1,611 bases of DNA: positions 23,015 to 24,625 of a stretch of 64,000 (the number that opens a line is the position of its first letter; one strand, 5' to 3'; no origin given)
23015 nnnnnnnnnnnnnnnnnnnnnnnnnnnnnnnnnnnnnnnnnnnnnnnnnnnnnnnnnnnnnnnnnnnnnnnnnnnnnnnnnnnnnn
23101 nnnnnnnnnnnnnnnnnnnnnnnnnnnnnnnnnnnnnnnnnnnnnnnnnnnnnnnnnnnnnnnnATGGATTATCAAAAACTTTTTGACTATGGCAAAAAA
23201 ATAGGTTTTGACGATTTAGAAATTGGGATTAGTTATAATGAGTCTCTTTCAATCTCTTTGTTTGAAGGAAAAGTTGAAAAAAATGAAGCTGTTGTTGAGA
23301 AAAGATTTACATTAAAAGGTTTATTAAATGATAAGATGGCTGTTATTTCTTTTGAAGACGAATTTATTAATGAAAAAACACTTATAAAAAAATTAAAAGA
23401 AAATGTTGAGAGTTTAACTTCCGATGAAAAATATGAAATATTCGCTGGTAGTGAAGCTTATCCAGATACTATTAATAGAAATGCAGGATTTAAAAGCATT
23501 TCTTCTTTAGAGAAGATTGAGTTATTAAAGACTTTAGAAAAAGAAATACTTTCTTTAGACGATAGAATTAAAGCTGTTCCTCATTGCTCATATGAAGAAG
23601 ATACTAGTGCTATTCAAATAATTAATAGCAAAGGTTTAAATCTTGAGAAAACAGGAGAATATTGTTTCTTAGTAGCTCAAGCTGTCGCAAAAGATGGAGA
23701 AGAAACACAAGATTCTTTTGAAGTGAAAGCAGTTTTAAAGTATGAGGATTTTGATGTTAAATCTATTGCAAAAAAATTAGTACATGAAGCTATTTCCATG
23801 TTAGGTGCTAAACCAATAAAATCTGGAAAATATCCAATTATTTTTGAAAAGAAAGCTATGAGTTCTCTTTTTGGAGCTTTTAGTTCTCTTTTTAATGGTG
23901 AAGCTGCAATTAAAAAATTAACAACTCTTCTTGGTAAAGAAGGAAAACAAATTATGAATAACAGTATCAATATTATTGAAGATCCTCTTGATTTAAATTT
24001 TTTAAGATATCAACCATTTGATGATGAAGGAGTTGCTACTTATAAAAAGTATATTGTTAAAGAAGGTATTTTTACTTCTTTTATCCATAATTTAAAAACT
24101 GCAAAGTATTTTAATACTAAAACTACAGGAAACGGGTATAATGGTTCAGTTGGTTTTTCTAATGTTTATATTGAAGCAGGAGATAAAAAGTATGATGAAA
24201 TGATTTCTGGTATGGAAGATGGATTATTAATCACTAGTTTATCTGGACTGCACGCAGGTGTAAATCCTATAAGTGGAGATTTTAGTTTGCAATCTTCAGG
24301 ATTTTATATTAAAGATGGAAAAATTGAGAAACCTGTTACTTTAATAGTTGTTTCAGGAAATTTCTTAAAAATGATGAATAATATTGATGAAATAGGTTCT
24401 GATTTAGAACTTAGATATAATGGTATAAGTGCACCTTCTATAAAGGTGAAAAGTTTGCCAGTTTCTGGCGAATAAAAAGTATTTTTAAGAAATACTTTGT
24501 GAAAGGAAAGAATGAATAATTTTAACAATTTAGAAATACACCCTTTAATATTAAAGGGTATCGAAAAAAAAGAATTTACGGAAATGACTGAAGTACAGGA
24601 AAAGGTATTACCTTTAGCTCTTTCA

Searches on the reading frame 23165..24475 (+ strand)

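Call 6: search_protein_families(library=pfam, proteins=[window:23165-24475:+], max_evalue=0.01)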
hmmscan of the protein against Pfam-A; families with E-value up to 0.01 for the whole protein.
window:23165-24475:+ (436 aa): 3 families
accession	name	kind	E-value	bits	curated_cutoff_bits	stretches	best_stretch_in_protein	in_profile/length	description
PF19289.4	PmbA_TldD_3rd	-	5.8e-70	235.3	22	1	220-435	1-220/220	PmbA/TldA metallopeptidase C-terminal domain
PF19290.4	PmbA_TldD_2nd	-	6.5e-16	59.2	20.9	1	109-213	3-109/109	PmbA/TldA metallopeptidase central domain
PF01523.21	PmbA_TldD_1st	-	0.0059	17.2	20.9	0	19-66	2-52/65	PmbA/TldA metallopeptidase domain 1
